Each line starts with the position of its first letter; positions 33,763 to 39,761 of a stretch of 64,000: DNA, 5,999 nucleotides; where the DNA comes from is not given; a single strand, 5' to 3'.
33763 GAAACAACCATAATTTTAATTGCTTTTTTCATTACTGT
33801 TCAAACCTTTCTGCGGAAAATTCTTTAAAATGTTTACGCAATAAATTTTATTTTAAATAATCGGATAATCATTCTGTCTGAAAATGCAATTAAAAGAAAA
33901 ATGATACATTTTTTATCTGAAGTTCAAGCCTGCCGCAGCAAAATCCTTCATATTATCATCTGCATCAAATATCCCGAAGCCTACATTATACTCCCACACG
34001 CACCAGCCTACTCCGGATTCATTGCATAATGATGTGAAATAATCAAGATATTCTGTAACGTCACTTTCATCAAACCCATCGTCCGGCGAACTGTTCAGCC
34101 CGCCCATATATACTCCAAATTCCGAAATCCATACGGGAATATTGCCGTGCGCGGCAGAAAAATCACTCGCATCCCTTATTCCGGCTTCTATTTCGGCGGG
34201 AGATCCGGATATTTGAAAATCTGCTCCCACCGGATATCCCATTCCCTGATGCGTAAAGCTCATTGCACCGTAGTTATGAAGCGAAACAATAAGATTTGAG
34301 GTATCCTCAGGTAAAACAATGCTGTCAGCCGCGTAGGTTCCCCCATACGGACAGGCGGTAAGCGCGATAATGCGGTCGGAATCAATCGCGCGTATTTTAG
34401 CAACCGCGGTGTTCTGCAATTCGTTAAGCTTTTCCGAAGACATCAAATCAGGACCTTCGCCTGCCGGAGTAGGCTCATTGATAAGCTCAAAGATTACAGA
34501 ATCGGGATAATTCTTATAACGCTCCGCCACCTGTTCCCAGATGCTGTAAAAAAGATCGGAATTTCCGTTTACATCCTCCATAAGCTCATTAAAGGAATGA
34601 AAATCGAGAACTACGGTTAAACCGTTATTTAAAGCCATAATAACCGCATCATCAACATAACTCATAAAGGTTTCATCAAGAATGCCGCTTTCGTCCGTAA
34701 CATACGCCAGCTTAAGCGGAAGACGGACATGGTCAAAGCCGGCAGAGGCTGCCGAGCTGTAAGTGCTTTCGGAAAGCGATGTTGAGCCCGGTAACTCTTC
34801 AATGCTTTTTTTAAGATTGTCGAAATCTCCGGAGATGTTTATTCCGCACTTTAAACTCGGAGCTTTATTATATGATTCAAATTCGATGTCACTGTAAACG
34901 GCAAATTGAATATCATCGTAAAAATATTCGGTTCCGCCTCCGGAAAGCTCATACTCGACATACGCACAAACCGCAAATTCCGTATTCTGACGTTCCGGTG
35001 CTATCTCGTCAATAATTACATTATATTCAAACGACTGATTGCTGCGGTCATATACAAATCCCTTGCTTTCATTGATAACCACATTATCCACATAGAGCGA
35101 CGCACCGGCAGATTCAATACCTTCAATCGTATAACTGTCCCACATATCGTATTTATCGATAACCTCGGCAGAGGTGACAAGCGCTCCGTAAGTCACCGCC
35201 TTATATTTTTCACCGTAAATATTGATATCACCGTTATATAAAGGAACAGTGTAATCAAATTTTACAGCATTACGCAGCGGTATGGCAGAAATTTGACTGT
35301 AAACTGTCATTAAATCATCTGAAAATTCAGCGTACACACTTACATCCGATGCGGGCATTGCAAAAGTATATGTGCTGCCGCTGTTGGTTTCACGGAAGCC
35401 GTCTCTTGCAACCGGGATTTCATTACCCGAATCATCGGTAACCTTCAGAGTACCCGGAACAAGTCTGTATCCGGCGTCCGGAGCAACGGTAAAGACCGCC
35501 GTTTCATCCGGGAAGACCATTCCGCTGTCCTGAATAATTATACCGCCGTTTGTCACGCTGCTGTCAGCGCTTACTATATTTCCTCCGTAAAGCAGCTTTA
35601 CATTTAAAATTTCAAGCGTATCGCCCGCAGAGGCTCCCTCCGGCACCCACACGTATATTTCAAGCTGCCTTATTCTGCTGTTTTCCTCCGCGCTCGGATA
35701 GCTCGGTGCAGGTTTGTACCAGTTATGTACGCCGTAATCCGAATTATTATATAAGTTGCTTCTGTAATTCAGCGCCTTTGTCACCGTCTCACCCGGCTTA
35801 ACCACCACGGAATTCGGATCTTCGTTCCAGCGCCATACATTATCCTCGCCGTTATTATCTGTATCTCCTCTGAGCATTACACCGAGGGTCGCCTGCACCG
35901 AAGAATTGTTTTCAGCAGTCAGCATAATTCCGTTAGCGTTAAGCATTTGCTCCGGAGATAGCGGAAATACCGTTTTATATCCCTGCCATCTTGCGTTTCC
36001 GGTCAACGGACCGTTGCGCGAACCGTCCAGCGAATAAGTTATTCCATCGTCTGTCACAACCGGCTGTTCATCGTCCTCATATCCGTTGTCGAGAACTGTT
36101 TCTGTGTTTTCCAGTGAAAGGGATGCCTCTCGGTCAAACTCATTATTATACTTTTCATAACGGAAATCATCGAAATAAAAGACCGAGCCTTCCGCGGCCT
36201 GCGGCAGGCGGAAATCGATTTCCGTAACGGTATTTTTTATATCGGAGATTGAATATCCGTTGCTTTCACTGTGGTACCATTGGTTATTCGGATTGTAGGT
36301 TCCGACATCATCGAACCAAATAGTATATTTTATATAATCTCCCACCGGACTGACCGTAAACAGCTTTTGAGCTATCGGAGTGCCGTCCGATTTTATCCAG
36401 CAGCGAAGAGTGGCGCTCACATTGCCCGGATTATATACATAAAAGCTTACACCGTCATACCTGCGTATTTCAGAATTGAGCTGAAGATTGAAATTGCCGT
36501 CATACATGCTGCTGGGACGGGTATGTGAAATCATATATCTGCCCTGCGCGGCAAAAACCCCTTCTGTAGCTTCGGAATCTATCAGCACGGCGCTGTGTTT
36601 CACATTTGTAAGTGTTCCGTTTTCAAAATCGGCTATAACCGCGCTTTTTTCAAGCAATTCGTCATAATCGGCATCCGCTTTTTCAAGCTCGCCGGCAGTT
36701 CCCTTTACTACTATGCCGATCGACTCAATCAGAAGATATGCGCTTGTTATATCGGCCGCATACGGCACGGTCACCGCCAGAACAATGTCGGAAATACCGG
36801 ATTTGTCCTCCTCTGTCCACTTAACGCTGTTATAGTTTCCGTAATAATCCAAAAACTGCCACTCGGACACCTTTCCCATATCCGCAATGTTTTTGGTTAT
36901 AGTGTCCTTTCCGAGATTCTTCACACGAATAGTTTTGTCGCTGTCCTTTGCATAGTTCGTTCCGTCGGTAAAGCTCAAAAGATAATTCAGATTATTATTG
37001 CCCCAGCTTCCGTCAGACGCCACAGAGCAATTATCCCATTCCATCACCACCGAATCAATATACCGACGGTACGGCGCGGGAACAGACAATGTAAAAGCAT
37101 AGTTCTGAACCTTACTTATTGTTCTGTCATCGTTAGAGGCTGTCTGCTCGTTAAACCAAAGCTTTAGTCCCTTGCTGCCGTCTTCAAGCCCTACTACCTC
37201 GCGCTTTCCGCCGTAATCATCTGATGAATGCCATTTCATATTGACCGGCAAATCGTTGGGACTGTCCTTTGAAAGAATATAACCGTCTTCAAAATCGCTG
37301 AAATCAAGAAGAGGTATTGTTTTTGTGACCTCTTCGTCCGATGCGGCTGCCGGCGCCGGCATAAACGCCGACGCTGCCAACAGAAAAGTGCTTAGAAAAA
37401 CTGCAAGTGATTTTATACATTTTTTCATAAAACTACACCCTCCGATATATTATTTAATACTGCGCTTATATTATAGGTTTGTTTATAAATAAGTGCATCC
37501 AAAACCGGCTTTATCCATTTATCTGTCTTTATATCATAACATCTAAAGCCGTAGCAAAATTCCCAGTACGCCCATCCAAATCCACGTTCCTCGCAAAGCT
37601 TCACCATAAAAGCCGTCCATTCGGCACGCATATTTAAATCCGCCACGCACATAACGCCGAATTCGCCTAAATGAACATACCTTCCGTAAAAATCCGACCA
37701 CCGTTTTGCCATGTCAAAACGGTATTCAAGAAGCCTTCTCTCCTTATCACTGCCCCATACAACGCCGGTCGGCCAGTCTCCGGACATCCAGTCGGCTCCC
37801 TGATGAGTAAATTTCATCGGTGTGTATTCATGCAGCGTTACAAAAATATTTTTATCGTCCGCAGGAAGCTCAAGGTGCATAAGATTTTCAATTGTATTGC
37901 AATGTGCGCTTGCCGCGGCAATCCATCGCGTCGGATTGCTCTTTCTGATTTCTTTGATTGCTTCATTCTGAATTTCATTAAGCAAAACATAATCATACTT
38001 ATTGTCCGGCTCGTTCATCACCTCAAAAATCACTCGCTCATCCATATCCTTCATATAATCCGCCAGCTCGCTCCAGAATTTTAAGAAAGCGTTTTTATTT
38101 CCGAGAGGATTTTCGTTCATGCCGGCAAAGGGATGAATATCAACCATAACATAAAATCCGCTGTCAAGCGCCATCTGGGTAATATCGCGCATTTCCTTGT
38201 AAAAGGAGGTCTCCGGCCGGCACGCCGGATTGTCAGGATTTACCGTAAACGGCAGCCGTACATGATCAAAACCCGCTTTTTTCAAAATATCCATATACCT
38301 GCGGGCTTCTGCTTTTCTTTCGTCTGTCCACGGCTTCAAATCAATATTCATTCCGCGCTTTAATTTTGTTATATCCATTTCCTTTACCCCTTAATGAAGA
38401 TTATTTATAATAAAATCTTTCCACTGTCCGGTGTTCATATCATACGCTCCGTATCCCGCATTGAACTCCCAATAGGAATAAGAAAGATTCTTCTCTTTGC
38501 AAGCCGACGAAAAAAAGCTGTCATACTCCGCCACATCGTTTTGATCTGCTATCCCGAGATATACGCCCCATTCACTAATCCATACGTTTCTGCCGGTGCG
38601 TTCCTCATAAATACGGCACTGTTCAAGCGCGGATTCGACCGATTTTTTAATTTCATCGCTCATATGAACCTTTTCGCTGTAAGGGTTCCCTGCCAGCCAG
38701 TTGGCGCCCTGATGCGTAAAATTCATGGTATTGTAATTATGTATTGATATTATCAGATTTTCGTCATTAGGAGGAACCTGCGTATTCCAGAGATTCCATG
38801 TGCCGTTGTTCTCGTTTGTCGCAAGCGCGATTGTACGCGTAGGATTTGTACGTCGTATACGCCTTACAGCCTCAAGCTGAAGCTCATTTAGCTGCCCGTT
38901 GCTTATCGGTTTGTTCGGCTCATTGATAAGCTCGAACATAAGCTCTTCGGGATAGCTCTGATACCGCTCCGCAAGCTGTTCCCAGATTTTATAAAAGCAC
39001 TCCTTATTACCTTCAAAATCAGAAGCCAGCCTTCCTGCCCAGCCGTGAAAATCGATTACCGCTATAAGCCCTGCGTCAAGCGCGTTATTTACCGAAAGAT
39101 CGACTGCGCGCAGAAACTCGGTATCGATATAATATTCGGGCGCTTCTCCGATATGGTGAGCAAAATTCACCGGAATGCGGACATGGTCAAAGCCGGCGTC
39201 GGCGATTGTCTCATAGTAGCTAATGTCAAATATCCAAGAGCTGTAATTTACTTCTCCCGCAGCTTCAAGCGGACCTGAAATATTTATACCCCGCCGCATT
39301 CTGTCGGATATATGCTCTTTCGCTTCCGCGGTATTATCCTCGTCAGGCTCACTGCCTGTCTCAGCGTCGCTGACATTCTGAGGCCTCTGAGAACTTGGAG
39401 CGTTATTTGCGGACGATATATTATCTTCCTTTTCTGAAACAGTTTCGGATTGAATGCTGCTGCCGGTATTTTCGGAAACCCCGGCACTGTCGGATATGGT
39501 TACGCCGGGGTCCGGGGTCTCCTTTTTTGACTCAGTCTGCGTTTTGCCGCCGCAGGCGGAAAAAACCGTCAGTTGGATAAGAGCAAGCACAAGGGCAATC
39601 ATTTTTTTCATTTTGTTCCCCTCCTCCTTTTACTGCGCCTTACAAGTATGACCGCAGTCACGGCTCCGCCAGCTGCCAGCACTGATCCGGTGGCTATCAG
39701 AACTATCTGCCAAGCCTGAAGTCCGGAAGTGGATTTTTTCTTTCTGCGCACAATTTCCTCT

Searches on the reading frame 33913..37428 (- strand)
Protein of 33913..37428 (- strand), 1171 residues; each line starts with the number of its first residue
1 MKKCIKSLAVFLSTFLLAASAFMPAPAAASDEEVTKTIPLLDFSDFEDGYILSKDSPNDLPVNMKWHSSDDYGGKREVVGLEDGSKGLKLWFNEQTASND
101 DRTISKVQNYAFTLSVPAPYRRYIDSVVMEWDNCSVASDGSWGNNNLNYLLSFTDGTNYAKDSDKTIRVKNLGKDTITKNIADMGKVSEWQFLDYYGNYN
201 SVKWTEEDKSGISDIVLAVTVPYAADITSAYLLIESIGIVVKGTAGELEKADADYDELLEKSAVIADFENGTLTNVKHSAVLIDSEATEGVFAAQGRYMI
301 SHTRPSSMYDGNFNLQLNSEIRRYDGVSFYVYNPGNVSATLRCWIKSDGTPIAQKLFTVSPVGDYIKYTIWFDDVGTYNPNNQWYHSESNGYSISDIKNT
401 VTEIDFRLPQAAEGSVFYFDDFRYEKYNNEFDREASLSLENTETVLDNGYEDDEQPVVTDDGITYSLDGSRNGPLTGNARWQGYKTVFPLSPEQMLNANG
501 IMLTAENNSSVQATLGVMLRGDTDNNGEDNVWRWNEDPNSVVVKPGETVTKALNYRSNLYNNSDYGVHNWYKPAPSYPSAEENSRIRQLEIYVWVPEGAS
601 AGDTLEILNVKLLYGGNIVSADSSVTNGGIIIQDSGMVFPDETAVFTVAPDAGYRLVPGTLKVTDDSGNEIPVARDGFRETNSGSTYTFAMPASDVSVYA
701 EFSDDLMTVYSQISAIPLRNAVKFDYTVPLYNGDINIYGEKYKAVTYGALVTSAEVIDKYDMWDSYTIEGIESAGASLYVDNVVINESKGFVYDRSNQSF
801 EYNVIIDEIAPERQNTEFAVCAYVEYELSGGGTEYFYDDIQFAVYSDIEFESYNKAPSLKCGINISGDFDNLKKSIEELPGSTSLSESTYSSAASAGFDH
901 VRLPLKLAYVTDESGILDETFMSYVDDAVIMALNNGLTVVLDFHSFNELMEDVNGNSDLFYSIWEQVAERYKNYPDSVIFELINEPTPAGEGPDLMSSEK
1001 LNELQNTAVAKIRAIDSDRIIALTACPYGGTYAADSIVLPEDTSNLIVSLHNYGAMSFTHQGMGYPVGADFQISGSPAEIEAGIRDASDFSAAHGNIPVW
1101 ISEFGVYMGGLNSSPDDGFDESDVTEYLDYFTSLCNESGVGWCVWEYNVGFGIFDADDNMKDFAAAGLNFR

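Call 6: search_protein_families(library=pfam, proteins=[window:33913-37428:-], max_evalue=0.01)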
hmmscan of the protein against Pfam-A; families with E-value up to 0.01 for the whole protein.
window:33913-37428:- (1171 aa): 2 families
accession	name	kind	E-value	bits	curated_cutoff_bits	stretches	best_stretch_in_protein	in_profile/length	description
PF00150.24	Cellulase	-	3.9e-40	138.5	23.5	1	886-1148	23-269/272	Cellulase (glycosyl hydrolase family 5)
PF18998.6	Flg_new_2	-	0.0003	21.1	23.6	1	627-704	9-71/73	Divergent InlB B-repeat domain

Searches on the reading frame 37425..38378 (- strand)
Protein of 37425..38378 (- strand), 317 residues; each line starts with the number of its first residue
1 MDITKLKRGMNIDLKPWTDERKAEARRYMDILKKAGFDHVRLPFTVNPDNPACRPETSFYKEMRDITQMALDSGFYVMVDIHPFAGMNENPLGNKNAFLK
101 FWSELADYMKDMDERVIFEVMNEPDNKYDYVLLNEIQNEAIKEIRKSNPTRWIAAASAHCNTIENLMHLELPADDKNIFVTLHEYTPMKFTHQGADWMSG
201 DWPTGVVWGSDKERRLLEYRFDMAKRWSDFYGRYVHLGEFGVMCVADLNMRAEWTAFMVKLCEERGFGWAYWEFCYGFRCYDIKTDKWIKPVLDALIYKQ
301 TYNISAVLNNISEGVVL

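Call 6: search_protein_families(library=pfam, proteins=[window:37425-38378:-], max_evalue=0.01)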
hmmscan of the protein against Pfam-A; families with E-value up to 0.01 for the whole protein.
window:37425-38378:- (317 aa): 2 families
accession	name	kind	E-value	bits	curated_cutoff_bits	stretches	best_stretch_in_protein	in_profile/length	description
PF00150.24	Cellulase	-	5.1e-38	131.6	23.5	1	9-275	12-269/272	Cellulase (glycosyl hydrolase family 5)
PF07745.19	Glyco_hydro_53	-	0.0047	16.4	24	0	19-82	20-86/340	Glycosyl hydrolase family 53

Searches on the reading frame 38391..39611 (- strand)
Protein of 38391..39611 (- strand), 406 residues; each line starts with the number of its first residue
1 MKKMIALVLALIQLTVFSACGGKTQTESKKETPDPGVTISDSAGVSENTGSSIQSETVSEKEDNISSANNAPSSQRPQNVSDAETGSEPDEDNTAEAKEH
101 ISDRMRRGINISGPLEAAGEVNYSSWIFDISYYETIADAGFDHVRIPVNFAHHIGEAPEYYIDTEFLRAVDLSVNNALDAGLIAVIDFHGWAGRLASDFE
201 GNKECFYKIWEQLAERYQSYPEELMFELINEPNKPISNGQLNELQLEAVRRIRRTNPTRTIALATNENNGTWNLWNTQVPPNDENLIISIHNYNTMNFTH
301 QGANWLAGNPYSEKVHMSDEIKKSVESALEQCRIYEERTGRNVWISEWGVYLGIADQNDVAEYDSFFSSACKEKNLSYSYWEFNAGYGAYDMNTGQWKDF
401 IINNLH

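Call 6: search_protein_families(library=pfam, proteins=[window:38391-39611:-], max_evalue=0.01)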
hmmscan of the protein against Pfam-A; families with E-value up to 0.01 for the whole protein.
window:38391-39611:- (406 aa): 1 family
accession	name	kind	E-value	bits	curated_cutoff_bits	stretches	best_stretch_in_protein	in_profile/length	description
PF00150.24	Cellulase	-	1.1e-39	137.1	23.5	1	131-385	25-270/272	Cellulase (glycosyl hydrolase family 5)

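Call 60: search_solved_structures(query=window:38391-39611:-, max_evalue=0.00001)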
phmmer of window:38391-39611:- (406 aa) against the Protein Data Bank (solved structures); distinct sequences matched with E-value up to 0.00001: 59.
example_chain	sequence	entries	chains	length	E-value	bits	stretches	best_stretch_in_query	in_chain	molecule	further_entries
3amc_A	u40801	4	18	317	1e-51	179.4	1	105-400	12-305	Endoglucanase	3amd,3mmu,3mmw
7vt5_A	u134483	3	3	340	2.8e-51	178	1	101-401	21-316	Endoglucanase H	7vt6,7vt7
3azr_A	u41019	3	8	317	5.9e-51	176.9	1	105-400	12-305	Endoglucanase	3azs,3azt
3amg_A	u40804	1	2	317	5.9e-51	176.9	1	105-400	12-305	Endoglucanase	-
3aof_A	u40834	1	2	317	8e-51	176.5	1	105-400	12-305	Endoglucanase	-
7vt8_A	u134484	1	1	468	6e-48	167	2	101-310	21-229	Endoglucanase H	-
7vt4_A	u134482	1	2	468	1.5e-47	165.7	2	101-310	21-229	Endoglucanase H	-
6uje_A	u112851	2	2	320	4.1e-44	154.4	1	104-402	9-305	Endoglucanase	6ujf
6kdd_A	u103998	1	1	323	5.7e-42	147.3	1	103-398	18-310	Endoglucanase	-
3nco_A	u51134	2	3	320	1.2e-40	143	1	104-399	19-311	Endoglucanase FnCel5A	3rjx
3rjy_A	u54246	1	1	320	1.3e-40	142.8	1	104-399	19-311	Endoglucanase FnCel5A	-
5byw_A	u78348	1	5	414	7.7e-40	140.3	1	95-392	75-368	Endoglucanase H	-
4u3a_A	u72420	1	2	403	7.2e-34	120.7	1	95-392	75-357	Endoglucanase H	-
4u5i_A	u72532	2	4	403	3.6e-33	118.3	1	95-392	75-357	Endoglucanase H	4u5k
4yzp_A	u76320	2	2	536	1.8e-26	96.3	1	100-403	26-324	Cellulose hydrolase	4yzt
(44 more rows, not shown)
